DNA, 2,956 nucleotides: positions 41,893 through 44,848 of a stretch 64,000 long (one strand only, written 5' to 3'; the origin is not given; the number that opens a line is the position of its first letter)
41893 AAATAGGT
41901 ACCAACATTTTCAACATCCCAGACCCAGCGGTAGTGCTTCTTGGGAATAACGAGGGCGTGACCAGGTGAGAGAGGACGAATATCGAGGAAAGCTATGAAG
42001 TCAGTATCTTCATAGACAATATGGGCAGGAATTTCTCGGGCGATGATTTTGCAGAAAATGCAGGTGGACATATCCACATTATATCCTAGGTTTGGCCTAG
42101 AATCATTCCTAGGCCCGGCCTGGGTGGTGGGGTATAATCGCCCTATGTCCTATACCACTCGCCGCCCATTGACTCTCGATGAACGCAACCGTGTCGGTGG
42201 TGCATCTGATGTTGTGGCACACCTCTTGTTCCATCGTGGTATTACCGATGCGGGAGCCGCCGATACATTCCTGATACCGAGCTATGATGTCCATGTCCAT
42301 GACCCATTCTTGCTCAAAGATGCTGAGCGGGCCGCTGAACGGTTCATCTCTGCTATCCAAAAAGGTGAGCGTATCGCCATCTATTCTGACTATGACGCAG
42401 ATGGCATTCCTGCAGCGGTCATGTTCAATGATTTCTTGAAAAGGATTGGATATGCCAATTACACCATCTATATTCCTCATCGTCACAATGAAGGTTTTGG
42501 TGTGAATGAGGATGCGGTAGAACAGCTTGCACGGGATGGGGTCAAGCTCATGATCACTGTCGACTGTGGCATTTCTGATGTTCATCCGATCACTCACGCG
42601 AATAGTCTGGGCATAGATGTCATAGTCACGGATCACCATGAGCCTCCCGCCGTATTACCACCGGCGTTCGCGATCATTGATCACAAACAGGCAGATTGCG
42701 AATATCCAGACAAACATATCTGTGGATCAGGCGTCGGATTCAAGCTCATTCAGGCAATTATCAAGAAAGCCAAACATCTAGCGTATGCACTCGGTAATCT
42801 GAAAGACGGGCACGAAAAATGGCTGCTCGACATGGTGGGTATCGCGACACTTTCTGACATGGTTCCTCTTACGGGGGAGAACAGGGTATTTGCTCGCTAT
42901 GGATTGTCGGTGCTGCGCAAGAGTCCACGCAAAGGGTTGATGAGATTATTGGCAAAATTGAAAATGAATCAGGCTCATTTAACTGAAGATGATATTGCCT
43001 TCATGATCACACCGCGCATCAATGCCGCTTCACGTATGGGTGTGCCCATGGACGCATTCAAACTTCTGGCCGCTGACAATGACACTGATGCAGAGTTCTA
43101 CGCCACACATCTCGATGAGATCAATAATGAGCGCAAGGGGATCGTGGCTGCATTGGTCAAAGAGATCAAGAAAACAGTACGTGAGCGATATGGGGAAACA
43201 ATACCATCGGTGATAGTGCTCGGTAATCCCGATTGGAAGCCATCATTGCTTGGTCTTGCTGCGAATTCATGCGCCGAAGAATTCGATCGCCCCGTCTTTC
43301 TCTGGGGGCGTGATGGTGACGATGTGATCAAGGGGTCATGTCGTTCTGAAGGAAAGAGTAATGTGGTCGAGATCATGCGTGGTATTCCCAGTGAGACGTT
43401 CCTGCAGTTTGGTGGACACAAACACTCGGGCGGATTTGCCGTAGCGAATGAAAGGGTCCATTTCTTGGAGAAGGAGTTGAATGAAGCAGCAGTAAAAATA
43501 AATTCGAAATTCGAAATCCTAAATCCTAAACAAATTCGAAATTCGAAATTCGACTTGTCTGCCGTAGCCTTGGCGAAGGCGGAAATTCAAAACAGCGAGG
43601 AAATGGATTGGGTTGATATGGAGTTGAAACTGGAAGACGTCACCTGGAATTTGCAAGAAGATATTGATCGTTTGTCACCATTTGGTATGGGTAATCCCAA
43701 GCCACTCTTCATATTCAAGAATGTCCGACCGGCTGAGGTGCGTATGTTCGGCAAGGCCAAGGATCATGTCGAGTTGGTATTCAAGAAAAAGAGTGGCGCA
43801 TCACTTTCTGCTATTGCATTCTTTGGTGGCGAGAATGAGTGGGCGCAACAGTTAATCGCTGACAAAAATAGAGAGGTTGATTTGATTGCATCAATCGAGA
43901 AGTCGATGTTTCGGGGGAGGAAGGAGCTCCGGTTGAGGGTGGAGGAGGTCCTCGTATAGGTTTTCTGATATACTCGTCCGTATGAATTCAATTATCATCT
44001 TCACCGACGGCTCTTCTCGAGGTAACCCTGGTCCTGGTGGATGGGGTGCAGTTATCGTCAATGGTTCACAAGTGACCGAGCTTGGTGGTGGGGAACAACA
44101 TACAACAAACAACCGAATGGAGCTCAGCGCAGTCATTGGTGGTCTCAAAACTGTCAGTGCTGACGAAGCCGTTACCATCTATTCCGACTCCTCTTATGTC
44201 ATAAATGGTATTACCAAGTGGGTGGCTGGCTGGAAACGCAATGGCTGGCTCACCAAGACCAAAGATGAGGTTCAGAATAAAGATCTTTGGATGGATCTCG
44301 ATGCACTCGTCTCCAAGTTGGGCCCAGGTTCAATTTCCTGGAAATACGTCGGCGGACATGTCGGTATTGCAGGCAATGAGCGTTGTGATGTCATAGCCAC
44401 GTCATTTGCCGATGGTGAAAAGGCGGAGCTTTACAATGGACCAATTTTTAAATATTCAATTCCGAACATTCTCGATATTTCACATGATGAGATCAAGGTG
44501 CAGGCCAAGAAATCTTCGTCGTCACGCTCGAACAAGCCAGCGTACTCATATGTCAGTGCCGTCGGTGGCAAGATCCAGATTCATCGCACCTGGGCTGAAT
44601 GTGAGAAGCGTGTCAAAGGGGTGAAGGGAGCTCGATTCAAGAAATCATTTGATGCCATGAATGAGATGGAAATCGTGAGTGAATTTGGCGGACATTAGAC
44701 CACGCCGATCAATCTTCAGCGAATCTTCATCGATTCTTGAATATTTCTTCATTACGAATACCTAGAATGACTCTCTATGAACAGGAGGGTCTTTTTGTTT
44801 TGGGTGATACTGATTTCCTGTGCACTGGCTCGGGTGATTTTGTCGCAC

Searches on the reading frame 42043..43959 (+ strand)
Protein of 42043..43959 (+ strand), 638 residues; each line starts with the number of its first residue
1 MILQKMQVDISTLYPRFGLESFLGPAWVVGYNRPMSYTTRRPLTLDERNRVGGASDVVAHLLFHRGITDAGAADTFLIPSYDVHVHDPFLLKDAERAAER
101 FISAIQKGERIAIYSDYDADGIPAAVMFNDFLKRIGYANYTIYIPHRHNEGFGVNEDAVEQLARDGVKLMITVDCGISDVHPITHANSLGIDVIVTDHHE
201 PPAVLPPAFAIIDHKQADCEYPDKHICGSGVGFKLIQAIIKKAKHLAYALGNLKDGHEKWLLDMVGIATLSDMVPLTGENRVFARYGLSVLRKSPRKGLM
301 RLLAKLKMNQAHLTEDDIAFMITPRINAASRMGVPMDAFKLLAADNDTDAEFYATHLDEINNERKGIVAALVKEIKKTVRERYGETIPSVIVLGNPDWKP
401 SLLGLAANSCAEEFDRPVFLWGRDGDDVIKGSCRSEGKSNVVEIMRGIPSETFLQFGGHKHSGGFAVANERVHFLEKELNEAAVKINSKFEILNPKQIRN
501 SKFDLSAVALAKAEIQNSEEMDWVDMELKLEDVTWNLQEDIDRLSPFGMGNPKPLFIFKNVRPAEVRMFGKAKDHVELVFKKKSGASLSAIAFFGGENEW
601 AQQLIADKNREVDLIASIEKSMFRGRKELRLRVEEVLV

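Call 11: search_protein_families(library=pfam, proteins=[window:42043-43959:+], max_evalue=0.001)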
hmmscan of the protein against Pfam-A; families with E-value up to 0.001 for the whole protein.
window:42043-43959:+ (638 aa): 3 families
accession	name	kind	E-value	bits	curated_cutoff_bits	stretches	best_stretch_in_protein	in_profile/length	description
PF17768.7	RecJ_OB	-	1.4e-25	89.9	27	1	524-634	1-106/107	RecJ OB domain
PF01368.27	DHH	-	1.3e-22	80.9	28.1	1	110-243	1-109/125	DHH family, N-terminal domain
PF02272.25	DHHA1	-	9.9e-09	36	25.9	1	389-482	3-99/102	DHHA1 domain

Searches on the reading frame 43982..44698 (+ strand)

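Call 11: search_protein_families(library=pfam, proteins=[window:43982-44698:+], max_evalue=0.001)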
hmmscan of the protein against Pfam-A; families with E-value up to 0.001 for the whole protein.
window:43982-44698:+ (238 aa): 2 families
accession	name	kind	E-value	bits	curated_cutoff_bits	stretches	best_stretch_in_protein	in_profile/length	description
PF00075.30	RNase_H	-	1.3e-42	145.8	25.8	1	2-141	2-138/141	RNase H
PF01693.22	Cauli_VI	-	2.2e-07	31.4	21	1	190-221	3-34/44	Ribonuclease H1 N-terminal domain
